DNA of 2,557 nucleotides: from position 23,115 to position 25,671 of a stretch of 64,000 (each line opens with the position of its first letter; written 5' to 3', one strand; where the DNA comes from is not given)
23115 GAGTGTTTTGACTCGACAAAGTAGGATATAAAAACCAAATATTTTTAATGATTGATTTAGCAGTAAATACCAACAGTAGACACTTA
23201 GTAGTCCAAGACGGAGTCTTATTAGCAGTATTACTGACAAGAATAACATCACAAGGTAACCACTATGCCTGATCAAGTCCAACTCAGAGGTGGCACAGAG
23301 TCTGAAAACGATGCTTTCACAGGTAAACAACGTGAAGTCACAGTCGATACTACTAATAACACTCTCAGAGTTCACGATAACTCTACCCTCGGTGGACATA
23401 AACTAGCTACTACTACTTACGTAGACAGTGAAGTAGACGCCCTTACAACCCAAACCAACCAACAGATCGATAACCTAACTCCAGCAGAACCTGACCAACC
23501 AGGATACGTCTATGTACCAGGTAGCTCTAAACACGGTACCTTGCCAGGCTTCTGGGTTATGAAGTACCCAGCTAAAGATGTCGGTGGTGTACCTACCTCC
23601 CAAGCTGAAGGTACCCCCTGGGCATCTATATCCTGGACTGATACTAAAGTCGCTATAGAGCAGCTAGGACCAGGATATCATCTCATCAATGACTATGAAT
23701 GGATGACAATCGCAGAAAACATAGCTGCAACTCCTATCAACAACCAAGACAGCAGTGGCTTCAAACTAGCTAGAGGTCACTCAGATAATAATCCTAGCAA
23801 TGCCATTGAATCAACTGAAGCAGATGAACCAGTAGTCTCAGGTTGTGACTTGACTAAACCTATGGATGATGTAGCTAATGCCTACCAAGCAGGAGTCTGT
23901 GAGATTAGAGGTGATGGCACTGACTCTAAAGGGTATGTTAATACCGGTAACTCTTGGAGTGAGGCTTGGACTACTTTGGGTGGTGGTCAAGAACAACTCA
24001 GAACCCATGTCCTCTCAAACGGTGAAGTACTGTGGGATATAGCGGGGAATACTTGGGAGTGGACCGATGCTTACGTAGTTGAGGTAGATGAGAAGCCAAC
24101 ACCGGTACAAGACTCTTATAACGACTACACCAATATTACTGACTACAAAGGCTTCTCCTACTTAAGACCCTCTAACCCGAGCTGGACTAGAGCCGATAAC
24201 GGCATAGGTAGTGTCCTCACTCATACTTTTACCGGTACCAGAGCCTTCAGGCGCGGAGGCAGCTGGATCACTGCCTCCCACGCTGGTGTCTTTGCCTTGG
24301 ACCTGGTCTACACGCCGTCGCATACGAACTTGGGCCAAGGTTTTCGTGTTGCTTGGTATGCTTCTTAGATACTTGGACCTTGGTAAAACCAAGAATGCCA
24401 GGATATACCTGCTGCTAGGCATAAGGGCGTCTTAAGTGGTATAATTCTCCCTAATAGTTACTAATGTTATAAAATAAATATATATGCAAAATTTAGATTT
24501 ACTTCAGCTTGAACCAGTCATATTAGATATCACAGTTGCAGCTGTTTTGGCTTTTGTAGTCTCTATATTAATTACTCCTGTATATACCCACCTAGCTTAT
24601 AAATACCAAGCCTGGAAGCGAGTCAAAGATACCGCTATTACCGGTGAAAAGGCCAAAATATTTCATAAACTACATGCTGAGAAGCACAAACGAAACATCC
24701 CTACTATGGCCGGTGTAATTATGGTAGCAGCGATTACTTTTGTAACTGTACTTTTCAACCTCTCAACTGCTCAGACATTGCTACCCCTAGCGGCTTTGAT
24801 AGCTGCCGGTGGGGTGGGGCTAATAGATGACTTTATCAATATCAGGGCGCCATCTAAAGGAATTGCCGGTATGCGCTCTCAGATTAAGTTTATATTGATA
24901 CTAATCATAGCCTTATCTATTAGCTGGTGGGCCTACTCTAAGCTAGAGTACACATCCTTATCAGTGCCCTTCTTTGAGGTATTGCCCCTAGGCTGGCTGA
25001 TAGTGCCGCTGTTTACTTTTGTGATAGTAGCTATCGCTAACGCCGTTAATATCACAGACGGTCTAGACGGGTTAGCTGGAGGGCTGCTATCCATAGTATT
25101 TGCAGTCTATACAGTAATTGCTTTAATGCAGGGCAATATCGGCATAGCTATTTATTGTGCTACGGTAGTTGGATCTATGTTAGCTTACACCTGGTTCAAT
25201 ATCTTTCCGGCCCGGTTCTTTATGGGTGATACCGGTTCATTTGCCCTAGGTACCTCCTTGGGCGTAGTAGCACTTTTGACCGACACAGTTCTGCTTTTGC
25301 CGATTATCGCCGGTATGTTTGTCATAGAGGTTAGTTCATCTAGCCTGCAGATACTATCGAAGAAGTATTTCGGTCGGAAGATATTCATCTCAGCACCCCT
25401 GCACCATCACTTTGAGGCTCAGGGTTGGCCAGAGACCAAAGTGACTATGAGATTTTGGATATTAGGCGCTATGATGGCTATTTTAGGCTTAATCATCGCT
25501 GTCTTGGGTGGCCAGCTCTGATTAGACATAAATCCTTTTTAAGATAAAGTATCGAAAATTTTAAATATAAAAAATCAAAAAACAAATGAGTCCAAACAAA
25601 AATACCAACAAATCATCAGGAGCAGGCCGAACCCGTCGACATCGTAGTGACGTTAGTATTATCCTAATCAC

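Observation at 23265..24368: Tail-fibre N-motif + FGE/C-type-lectin-fold protein inserted into the dcw cluster: architecture of a DGR variable protein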

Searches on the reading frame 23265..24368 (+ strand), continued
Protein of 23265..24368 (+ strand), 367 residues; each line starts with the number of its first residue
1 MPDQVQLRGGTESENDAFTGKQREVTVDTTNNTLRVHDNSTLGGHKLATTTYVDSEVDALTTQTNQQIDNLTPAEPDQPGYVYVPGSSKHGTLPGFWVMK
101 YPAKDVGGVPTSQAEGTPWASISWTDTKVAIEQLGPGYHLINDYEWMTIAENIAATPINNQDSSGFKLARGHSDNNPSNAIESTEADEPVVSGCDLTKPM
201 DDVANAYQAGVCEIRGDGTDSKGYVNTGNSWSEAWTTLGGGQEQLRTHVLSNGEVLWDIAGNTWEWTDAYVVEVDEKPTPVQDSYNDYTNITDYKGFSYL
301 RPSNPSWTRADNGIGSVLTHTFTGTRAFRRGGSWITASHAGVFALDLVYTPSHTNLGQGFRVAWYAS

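Call 39: fold_search(model_id=the predicted structure, library=pdb)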
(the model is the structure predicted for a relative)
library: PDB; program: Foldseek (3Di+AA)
matches with E <= 10: 82; with E <= 0.001: 8
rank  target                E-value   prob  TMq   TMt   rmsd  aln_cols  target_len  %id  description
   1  5vf4_C                2.9e-10  1.00  0.37  0.36  16.6       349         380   14  Thermus aquaticus variable protein (TaqVP) from diversity-generating retroelements (DGR) (released 2017-05-24)
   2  5vf4_A                9.3e-10  1.00  0.35  0.34  16.9       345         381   15  Thermus aquaticus variable protein (TaqVP) from diversity-generating retroelements (DGR) (released 2017-05-24)
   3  5vf4_D                3.0e-09  1.00  0.37  0.36  17.2       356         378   16  Thermus aquaticus variable protein (TaqVP) from diversity-generating retroelements (DGR) (released 2017-05-24)
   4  1yu4_A                5.2e-05  1.00  0.30  0.29  15.9       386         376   13  Major Tropism Determinant U1 Variant (released 2005-09-20)
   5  1yu1                  4.0e-04  1.00  0.30  0.29  11.3       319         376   14  Major Tropism Determinant P3c Variant (released 2005-09-20)
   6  1yu0                  6.1e-04  1.00  0.32  0.31  10.9       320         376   13  Major Tropism Determinant P1 Variant (released 2005-09-20)
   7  1yu3                  8.4e-04  0.98  0.30  0.29  16.3       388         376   13  Major Tropism Determinant I1 Variant (released 2005-09-20)
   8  7spq                  8.9e-04  1.00  0.31  0.35   8.6       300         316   14  Crystal structure of Burkholderia glumae toxoflavin biosynthesis protein ToxD (released 2023-05-10)
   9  8u42_A                1.1e-03  0.98  0.25  0.21  13.6       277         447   15  OvsA from Halomonas utahensis, a selenoxide synthase involved in ovoselenol biosynthesis (released 2024-07-17)
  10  1yu2                  1.4e-03  0.97  0.29  0.28  16.7       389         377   12  Major Tropism Determinant M1 Variant (released 2005-09-20)
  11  8vii_A                3.3e-03  0.85  0.27  0.22  12.1       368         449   12  EgtB-IV from Crocosphaera subtropica, an ergothioneine-biosynthetic type IV sulfoxide synthase in complex with cystein (released 2024-08-07)
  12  8vii_B                3.5e-03  0.90  0.23  0.20  14.8       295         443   14  EgtB-IV from Crocosphaera subtropica, an ergothioneine-biosynthetic type IV sulfoxide synthase in complex with cystein (released 2024-08-07)
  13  8vil_B                3.9e-03  0.87  0.27  0.24  11.8       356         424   12  EgtB-IV from Crocosphaera subtropica, an ergothioneine-biosynthetic type IV sulfoxide synthase in complex with N,N-dim (released 2024-08-07)
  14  8vik_B                4.2e-03  0.87  0.27  0.24  11.8       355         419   12  EgtB-IV from Crocosphaera subtropica, a type IV sulfoxide synthase involved in ergothioneine biosynthesis (released 2024-08-07)
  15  8u41_B                4.4e-03  0.90  0.24  0.20  13.7       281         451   15  OvsA from Halomonas utahensis, an ovoselenol-biosynthetic selenoxide synthase in complex with histidine (released 2024-07-17)
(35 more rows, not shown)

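Call 57: search_protein_families(library=pfam, proteins=[P0002, P0008, P0016, P0028, P0031, P0035, P0045, P0092, P0112, P0113], max_evalue=0.01)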
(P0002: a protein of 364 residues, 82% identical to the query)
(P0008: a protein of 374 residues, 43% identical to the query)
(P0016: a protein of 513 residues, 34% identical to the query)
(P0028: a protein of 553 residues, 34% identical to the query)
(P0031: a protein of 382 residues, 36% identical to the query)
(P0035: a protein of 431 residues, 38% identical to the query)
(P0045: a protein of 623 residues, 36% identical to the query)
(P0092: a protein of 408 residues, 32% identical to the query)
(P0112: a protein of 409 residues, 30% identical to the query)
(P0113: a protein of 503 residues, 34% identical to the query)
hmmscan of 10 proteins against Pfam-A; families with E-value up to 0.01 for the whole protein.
P0002 (364 aa): 1 family
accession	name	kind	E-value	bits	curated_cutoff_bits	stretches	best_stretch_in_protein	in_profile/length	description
PF18454.7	Mtd_N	-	4.2e-10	39.8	26.3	1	5-38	1-34/37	Major tropism determinant N-terminal domain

P0008 (374 aa): 1 family
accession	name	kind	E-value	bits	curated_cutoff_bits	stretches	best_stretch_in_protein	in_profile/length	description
PF03781.23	FGE-sulfatase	-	1.1e-09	38.7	23.3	1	112-152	81-119/255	Sulfatase-modifying factor enzyme 1-like domain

P0016 (513 aa): 0 families

P0028 (553 aa): 2 families
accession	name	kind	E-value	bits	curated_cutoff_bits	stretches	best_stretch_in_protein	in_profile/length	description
PF01391.23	Collagen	-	0.0025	18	27.2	1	93-117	10-34/60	Collagen triple helix repeat (20 copies)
PF03781.23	FGE-sulfatase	-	0.0035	17.5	23.3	0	348-456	87-191/255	Sulfatase-modifying factor enzyme 1-like domain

P0031 (382 aa): 0 families

P0035 (431 aa): 1 family
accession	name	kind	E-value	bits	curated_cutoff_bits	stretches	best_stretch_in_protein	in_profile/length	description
PF18338.7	BppL_N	-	2.9e-05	23.9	25.8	1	113-131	5-23/25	Lower baseplate protein N-terminal domain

P0045 (623 aa): 1 family
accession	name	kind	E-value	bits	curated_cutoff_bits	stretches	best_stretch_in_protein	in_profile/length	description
PF01391.23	Collagen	-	7.1e-08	32.5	27.2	1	81-128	6-53/60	Collagen triple helix repeat (20 copies)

P0092 (408 aa): 0 families

P0112 (409 aa): 0 families

P0113 (503 aa): 1 family
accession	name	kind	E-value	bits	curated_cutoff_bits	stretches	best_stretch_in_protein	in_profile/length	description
PF00041.27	fn3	-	0.00014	22.5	25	1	58-125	7-73/84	Fibronectin type III domain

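Call 64: search_solved_structures(query=A1, max_evalue=0.1, show_alignments=1)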
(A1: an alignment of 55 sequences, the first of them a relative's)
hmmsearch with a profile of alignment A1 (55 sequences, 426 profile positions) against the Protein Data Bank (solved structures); distinct sequences matched with E-value up to 0.1: 16.
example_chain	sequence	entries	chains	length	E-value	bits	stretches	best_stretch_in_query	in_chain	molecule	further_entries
5vf4_A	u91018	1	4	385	1.1e-05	28.1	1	188-310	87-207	Uncharacterized protein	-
1y4j_A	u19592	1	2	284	8.1e-05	25.2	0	299-329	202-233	Sulfatase modifying factor 2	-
6muj_A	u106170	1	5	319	0.00014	24.4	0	294-319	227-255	Formylglycine-generating enzyme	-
2q17_A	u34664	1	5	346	0.0002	23.9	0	294-319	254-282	formylglycine generating enzyme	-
7ml6_A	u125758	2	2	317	0.00055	22.4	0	371-413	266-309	CalU17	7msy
6vqp_A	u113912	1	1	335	0.00068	22.1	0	371-413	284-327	CalU17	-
8vih_A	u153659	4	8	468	0.00077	22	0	298-311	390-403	Sulfoxide synthase EgtB-IV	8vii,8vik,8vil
1y1e_X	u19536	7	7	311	0.013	18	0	294-317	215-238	C-alpha-formyglycine-generating enzyme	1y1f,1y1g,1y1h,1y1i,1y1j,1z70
5ssy_A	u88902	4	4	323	0.014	17.8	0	294-317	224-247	Formylglycine-generating enzyme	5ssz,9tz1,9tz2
8aru_A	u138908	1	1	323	0.014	17.8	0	294-317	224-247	Formylglycine-generating enzyme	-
5ssx_A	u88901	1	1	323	0.014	17.8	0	294-317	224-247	Formylglycine-generating enzyme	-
9myj_B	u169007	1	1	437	0.017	17.5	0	299-317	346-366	Lipoprotein, putative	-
9ots_A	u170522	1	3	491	0.019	17.4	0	299-317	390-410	Por secretion system protein porK/gldK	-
9mzu_A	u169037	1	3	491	0.019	17.4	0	299-317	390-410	PorK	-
9p6h_B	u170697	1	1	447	0.019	17.4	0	299-317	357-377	Lipoprotein, putative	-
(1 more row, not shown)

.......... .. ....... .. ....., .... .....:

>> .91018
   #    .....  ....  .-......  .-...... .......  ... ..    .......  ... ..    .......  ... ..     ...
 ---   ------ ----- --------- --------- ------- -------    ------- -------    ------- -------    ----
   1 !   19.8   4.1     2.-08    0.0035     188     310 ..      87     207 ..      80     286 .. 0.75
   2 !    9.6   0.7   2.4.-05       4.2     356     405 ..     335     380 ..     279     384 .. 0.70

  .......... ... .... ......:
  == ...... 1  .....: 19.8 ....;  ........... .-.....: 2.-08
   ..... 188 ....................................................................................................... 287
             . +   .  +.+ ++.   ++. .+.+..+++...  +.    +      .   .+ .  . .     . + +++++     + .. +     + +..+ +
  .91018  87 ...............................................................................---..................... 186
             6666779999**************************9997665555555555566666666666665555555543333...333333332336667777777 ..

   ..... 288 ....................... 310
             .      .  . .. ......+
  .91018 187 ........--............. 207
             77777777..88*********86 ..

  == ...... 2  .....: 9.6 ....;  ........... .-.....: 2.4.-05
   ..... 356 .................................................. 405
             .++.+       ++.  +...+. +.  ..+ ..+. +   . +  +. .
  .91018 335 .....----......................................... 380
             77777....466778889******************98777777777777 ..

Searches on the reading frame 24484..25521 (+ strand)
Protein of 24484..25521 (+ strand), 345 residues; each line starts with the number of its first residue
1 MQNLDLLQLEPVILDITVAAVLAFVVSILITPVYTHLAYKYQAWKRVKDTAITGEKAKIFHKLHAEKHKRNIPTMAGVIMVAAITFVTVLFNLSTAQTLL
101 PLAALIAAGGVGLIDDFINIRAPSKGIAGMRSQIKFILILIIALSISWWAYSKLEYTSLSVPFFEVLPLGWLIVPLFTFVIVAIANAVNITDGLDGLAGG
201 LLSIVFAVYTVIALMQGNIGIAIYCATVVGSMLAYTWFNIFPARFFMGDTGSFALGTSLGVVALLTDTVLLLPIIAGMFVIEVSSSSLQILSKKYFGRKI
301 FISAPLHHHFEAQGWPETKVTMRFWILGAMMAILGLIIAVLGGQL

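Call 3: search_protein_families(library=pfam, proteins=[window:24484-25521:+], max_evalue=0.1)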
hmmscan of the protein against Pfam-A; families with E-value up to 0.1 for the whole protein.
window:24484-25521:+ (345 aa): 1 family
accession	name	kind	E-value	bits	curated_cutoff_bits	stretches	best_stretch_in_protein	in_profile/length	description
PF00953.26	Glycos_transf_4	-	2.7e-33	115.7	27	1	102-265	5-158/160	Glycosyl transferase family 4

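Call 47: find_encoding_contigs(protein=window:24484-25521:+, flank=10000, max_places=10)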
Protein window:24484-25521:+ (345 aa): 1 contig read that carries it; 1 place shown.
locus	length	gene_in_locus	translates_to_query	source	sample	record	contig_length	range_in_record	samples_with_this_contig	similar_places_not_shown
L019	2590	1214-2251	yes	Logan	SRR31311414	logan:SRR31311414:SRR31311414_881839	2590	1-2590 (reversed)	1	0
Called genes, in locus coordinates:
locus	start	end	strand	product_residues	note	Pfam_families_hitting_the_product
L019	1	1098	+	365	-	?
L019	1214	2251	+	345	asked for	PF00953:Glycos_transf_4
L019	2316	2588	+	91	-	?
